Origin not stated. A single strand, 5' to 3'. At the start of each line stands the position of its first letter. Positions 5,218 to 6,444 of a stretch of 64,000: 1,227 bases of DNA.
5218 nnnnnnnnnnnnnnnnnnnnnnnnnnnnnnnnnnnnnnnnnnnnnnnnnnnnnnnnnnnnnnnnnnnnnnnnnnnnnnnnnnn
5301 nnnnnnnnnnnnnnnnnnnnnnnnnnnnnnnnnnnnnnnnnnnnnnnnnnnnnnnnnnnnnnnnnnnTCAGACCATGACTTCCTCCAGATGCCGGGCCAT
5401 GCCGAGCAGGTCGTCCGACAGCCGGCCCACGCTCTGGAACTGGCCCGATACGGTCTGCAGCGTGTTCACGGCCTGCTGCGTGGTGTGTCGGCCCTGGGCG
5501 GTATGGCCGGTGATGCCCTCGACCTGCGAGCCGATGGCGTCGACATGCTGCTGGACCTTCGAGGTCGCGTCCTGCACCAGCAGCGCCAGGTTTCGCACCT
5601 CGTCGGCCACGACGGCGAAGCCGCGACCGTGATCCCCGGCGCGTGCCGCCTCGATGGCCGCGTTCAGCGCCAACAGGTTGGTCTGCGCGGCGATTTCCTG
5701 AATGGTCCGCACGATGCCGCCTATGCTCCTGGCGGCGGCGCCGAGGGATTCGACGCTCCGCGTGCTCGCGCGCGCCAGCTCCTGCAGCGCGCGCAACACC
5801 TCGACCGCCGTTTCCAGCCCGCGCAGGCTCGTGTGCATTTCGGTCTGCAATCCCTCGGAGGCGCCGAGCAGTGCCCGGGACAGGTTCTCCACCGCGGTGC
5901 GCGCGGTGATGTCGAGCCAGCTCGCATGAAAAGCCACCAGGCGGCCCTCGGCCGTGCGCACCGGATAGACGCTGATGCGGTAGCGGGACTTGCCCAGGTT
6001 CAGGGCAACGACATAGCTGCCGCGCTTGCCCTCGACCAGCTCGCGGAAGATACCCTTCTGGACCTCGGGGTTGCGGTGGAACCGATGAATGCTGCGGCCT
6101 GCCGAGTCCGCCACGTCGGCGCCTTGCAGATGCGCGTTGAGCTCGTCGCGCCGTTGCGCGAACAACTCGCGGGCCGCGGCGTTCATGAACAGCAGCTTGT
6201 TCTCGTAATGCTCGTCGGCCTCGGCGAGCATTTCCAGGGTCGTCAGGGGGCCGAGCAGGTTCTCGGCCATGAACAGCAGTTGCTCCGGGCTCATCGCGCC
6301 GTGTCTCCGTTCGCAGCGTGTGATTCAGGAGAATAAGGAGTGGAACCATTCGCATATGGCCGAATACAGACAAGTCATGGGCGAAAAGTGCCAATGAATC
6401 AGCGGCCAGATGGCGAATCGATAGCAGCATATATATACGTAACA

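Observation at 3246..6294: Two-gene, two-heme oxygen-sensing unit: Aer2-like PAS chemoreceptor plus globin-GAF-EAL phosphodiesterase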

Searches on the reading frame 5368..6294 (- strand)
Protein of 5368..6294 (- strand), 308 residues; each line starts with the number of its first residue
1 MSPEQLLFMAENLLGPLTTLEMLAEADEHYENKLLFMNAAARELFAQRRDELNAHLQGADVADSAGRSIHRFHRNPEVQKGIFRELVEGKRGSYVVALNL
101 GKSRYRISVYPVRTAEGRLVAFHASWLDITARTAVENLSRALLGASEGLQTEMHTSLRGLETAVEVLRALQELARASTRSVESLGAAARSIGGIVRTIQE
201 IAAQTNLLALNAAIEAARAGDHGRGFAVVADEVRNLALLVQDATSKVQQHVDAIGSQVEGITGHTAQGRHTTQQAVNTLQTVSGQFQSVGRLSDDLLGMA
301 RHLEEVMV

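Call 3: search_protein_families(library=pfam, proteins=[window:5368-6294:-], max_evalue=0.1)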
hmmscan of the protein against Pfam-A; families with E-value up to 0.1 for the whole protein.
window:5368-6294:- (308 aa): 6 families
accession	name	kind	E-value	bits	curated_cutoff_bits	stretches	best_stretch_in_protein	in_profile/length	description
PF00015.26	MCPsignal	-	2.4e-30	106.1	34.6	1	178-291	22-142/172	Methyl-accepting chemotaxis protein (MCP) signalling domain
PF06103.16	DUF948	-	0.00025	21.6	37.2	1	240-295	24-83/89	Bacterial protein of unknown function (DUF948)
PF13426.13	PAS_9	-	0.0028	18.3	27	1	33-131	12-103/103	PAS domain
PF06009.19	Laminin_II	-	0.03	14.8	33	0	229-303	4-78/138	Laminin Domain II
PF07889.17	DUF1664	-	0.09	13.3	34.6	0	229-296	46-113/124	Protein of unknown function (DUF1664)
PF03036.21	Perilipin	-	0.099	12.1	33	0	234-302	303-370/403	Perilipin family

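Call 4: search_protein_families(library=ncbifam, proteins=[window:5368-6294:-], max_evalue=0.1)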
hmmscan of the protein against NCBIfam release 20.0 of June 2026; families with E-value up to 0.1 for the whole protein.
window:5368-6294:- (308 aa): 10 families
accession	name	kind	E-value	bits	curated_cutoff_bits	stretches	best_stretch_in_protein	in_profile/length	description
NF041847.1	transduc_aer2_vibrio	equivalog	3.9e-31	108.1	1200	2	181-287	588-694/804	aerotaxis transducer Aer2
NF058645.1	MCPCtpMPsAe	equivalog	3.6e-26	92.1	900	1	150-278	347-479/558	methyl-accepting chemotaxis protein CtpM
NF050802.1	AspChtxCcaA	equivalog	2.9e-21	75.5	1300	1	145-261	519-642/700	aspartate chemotaxis receptor CcaA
NF007309.0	PRK09793.1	equivalog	2.8e-19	69.5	903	1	177-294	343-450/533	methyl-accepting chemotaxis protein IV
NF011622.0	PRK15048.1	equivalog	2.3e-18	66.6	900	1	181-285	349-453/553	methyl-accepting chemotaxis protein II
NF047851.1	MCPCitTducer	equivalog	8.2e-18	64.8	900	1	179-290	348-459/553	methyl-accepting chemotaxis citrate transducer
NF011615.0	PRK15041.1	equivalog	7.7e-17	61.1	947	1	135-283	309-453/554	methyl-accepting chemotaxis protein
NF052552.1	LyOrLpactfOlsARHOCB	equivalog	0.022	13.7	300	1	104-136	76-107/271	lyso-ornithine lipid O-acyltransferase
NF005521.0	PRK07159.1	equivalog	0.024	14.6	122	0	64-89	54-79/101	F0F1 ATP synthase subunit C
NF010646.0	PRK14045.1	equivalog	0.04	13.2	550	1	155-263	129-242/329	1-aminocyclopropane-1-carboxylate deaminase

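Call 5: search_solved_structures(query=window:5368-6294:-, max_evalue=1, show_alignments=3)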
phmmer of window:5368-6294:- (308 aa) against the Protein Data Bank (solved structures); distinct sequences matched with E-value up to 1: 19.
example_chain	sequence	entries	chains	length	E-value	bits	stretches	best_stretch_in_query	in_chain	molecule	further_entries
2ch7_A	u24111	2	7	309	9.9e-19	71.2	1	158-298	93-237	METHYL-ACCEPTING CHEMOTAXIS PROTEIN | Methyl-accepting chemotaxis protein 2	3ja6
2ch7_B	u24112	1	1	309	1.1e-18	71.1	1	159-291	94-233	METHYL-ACCEPTING CHEMOTAXIS PROTEIN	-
3ja6_H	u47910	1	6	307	3e-18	69.6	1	158-298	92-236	Methyl-accepting chemotaxis protein 2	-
6s18_A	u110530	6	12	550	2.7e-17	66.4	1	132-304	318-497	Aromatic acid chemoreceptor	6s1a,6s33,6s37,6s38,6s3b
31cj_A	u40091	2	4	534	1.1e-14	57.9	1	178-302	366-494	Aerotaxis receptor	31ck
1qu7_A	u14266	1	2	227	2.5e-14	56.8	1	127-291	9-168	METHYL-ACCEPTING CHEMOTAXIS PROTEIN I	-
8c5v_I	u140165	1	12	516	1e-13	54.7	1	126-291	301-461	Methyl-accepting chemotaxis protein I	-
6s1k_E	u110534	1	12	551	1.5e-13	54.2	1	127-291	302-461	Methyl-accepting chemotaxis protein I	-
3zx6_A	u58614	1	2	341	2.2e-13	53.6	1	125-291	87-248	HAMP, METHYL-ACCEPTING CHEMOTAXIS PROTEIN I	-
3g6b_A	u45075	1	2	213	2.8e-13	53.3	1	166-251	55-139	Methyl-accepting chemotaxis protein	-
3g67_A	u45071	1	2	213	3.9e-13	52.8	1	166-250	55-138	Methyl-accepting chemotaxis protein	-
4jpb_B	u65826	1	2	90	6.9e-13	52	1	188-249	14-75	Methyl-accepting chemotaxis protein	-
3ur1_C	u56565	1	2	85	7.1e-13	52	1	188-249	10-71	Methyl-accepting chemotaxis protein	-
3vol_A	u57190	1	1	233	3.5e-06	30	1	33-149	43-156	Aerotaxis transducer Aer2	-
4hi4_A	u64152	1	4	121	2e-05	27.6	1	33-130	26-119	Aerotaxis transducer Aer2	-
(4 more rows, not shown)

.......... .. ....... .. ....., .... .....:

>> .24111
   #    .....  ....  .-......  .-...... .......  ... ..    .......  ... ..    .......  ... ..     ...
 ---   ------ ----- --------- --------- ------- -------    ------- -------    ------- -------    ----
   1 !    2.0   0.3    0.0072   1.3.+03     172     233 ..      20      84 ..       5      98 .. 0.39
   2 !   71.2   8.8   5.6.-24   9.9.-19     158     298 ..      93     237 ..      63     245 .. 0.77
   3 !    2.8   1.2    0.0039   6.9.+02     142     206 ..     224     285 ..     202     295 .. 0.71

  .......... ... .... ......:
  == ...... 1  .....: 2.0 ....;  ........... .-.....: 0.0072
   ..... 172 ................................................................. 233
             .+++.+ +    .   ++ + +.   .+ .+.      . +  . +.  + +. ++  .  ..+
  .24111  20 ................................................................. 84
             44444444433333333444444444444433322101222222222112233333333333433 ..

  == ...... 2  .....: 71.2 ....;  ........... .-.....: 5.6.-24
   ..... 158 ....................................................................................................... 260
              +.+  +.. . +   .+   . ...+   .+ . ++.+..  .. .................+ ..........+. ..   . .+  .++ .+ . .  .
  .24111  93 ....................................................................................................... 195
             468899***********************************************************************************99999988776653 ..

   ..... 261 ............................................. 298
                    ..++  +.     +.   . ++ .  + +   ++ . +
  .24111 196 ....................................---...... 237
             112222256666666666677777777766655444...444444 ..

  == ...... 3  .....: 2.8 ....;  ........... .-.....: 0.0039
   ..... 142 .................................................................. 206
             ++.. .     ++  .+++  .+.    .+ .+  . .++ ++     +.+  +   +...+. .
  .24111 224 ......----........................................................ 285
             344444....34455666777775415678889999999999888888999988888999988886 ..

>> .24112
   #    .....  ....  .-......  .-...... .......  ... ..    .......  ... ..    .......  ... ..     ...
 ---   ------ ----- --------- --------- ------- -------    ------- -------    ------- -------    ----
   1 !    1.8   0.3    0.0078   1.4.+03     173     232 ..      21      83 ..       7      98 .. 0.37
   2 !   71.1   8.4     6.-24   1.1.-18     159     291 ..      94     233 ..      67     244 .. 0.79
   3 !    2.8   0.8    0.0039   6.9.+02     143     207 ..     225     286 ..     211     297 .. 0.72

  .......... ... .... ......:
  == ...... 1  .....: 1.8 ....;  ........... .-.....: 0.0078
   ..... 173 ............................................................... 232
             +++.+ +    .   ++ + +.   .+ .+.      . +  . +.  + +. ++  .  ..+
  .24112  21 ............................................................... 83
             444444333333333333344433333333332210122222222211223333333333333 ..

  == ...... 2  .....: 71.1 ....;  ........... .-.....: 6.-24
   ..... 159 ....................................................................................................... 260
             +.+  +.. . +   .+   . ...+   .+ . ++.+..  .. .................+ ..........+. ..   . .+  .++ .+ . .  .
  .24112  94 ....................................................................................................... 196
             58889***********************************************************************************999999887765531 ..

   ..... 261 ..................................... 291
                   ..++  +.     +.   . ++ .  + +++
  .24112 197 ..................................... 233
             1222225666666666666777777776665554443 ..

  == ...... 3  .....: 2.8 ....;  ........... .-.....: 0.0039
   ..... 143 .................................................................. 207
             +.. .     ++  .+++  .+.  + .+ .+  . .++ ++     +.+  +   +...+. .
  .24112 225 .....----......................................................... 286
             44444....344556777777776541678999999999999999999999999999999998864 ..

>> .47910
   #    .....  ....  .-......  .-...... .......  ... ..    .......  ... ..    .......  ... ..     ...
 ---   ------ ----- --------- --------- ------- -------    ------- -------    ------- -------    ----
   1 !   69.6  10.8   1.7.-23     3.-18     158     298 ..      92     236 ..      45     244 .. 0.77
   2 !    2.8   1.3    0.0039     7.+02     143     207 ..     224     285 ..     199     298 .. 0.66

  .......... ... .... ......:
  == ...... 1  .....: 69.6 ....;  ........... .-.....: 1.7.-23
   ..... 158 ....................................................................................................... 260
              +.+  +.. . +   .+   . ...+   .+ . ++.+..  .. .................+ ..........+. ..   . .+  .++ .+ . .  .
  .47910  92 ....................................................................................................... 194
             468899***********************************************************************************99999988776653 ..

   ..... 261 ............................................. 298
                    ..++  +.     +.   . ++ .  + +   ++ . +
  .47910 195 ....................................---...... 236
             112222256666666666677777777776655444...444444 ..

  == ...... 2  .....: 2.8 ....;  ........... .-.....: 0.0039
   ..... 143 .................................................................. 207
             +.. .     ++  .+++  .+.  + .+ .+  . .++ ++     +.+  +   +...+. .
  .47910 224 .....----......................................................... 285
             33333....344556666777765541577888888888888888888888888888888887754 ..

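Call 13: find_homologous_proteins(query=window:5368-6294:-, max_evalue=0.00001)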
Query window:5368-6294:- (308 aa): 7993 proteins with E <= 0.00001 among 8000 candidates; the best 120 are listed.
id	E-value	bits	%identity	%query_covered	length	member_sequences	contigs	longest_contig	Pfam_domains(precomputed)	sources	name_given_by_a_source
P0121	8.1e-177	604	94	100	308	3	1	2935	PF00015.27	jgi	jgi:uncharacterized protein YoxC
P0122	5.6e-153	526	83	100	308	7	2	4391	PF00015.27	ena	-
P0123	2.1e-149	514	80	100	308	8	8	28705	PF00015.27,PF06103.17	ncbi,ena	-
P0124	7.5e-127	441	70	100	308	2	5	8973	PF00015.27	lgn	-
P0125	9.8e-127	440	71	100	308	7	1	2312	PF00015.27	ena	-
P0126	8.4e-122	424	69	99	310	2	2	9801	PF00015.27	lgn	-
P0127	5.3e-121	421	68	100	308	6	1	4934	PF00015.27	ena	-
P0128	3.5e-111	389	62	100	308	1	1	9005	PF00015.27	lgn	-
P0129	1.7e-101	357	59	100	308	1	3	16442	PF00015.27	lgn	-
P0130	1.3e-97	345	59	99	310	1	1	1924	PF00015.27,PF10157.15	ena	-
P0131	1.9e-95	338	58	99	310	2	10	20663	PF00015.27,PF10157.15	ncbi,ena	-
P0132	1.2e-91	325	55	100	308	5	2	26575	PF00015.27,PF10157.15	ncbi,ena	-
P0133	2.6e-88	314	55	98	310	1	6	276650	PF00015.27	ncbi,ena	-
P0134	3.8e-64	235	45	97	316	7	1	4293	PF00015.27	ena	-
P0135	6.6e-63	231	44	99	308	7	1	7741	PF00015.27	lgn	-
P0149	5.8e-58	215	42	99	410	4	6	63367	PF00015.27,PF13682.12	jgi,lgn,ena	jgi:hypothetical protein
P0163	2.1e-54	203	40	98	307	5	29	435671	PF00015.27,PF28217.1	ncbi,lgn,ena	ncbi:methyl-accepting chemotaxis protein [Acidithiobacillus ferrianus]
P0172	1.2e-53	201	45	86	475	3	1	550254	PF00015.27,PF13682.12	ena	-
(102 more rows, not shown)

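Call 55: find_encoding_contigs(protein=P0163, flank=7000, max_places=1)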
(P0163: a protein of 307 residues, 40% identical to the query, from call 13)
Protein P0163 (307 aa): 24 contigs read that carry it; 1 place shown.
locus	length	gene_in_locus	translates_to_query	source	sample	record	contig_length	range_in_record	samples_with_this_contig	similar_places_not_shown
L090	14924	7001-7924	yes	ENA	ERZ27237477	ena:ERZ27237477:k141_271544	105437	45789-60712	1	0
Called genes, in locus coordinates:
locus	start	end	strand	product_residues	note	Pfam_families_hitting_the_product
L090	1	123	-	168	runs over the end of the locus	PF01243:PNPOx_N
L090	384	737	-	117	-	PF13682:CZB (weak)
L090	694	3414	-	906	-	PF00989:PAS, PF08448:PAS_4, PF13426:PAS_9, PF00990:GGDEF, PF00563:EAL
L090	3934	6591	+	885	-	PF11563:Protoglobin, PF00990:GGDEF, PF00563:EAL, PF13682:CZB (weak)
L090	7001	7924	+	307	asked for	PF28217:FAM81B (weak), PF00015:MCPsignal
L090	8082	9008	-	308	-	PF00126:HTH_1, PF03466:LysR_substrate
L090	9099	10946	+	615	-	PF00654:Voltage_CLC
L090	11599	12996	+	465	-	PF00083:Sugar_tr (weak), PF07690:MFS_1, PF21987:YajR_YAM (weak)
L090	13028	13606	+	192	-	PF01292:Ni_hydr_CYTB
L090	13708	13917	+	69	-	-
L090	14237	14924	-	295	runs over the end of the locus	PF01488:Shikimate_DH (faint), PF02826:2-Hacid_dh_C (weak), PF03446:NAD_binding_2, PF03807:F420_oxidored, PF14833:NAD_binding_11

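Call 56: find_encoding_contigs(protein=P0149, flank=7000, max_places=1)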
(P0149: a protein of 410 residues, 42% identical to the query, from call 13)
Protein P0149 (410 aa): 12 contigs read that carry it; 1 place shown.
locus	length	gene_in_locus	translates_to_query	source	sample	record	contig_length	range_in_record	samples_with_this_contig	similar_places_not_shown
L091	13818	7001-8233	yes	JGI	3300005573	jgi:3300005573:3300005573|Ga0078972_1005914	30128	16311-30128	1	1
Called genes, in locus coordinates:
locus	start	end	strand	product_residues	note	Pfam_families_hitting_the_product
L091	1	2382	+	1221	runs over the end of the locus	PF13188:PAS_8 (faint), PF00990:GGDEF, PF11563:Protoglobin (weak), PF00563:EAL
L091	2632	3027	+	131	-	PF00072:Response_reg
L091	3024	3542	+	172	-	PF04344:CheZ (weak)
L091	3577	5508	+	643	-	PF01627:Hpt, PF02895:H-kinase_dim, PF02518:HATPase_c, PF01584:CheW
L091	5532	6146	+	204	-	-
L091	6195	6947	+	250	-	PF00753:Lactamase_B, PF19583:ODP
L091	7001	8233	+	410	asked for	PF00015:MCPsignal, PF13682:CZB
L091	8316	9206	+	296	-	PF08448:PAS_4, PF00989:PAS, PF13426:PAS_9, PF08447:PAS_3, PF00015:MCPsignal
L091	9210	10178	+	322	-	PF01584:CheW, PF00072:Response_reg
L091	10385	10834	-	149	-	-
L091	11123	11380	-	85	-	-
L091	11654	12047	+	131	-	PF00563:EAL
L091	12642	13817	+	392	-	?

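Call 57: find_encoding_contigs(protein=P0172, flank=7000, max_places=1)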
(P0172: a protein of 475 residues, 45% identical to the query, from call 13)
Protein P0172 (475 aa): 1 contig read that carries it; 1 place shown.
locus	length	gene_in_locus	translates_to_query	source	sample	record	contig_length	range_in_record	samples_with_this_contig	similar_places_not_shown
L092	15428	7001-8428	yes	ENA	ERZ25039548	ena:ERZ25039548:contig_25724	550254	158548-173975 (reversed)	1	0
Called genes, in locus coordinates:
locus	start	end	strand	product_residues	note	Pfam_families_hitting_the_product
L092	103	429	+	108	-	-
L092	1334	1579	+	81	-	-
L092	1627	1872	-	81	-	-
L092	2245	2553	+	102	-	PF13451:zf_Tbcl, PF23477:zf_Tbcl_2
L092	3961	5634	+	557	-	PF01627:Hpt, PF02895:H-kinase_dim, PF02518:HATPase_c, PF01584:CheW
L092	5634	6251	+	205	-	-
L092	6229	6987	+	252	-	PF00753:Lactamase_B, PF19583:ODP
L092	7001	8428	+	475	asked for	PF00015:MCPsignal, PF13682:CZB (weak)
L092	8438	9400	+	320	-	PF01584:CheW, PF00072:Response_reg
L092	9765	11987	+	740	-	-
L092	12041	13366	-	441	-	PF00654:Voltage_CLC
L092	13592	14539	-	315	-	PF13519:VWA_2 (weak)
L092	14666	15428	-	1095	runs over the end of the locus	-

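Call 58: find_encoding_contigs(protein=P0132, flank=7000, max_places=1)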
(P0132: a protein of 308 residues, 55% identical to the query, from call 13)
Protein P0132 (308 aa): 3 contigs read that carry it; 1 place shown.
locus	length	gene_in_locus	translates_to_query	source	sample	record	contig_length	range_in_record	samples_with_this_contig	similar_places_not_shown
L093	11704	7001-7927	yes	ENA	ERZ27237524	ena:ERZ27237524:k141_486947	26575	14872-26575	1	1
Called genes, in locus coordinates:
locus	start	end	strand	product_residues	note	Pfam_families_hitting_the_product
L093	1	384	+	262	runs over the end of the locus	PF03328:HpcH_HpaI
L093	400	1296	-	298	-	PF00126:HTH_1, PF03466:LysR_substrate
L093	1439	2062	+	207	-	PF02798:GST_N, PF13417:GST_N_3, PF13409:GST_N_2, PF17172:GST_N_4 (faint), PF00043:GST_C, PF13410:GST_C_2, PF14497:GST_C_3 (weak)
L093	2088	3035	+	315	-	PF01243:PNPOx_N (weak)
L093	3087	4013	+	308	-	PF00561:Abhydrolase_1, PF12146:Hydrolase_4, PF12697:Abhydrolase_6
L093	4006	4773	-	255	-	PF08241:Methyltransf_11, PF08242:Methyltransf_12, PF13649:Methyltransf_25, PF13847:Methyltransf_31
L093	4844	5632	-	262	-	PF00582:Usp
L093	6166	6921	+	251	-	PF00753:Lactamase_B, PF19583:ODP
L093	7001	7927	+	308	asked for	PF10157:BORCS6 (faint), PF00015:MCPsignal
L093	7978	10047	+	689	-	PF11563:Protoglobin, PF01590:GAF (weak), PF13185:GAF_2, PF00563:EAL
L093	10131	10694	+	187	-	PF02525:Flavodoxin_2 (weak), PF03358:FMN_red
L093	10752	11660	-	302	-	PF00989:PAS, PF08448:PAS_4, PF13426:PAS_9, PF08447:PAS_3, PF00015:MCPsignal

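Call 66: search_protein_families(library=pfam, proteins=[L093:6166-6921:+, L091:5532-6146:+], max_evalue=0.01)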
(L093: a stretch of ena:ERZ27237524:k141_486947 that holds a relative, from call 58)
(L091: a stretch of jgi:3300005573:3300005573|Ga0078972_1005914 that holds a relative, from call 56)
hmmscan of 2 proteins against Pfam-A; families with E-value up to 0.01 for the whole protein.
L093:6166-6921:+ (251 aa): 2 families
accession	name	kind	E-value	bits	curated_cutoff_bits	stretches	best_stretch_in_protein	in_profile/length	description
PF19583.5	ODP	-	2.4e-48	165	27.2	1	27-226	2-194/194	ODP family beta lactamase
PF00753.33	Lactamase_B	-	1.8e-12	48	22.7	1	26-221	4-192/196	Metallo-beta-lactamase superfamily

L091:5532-6146:+ (204 aa): 2 families
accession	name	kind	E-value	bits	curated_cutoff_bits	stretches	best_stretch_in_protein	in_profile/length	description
PF00015.26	MCPsignal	-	0.0011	19.2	34.6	1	39-98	53-112/172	Methyl-accepting chemotaxis protein (MCP) signalling domain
PF07730.19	HisKA_3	-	0.0066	17.4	24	0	167-199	34-66/68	Histidine kinase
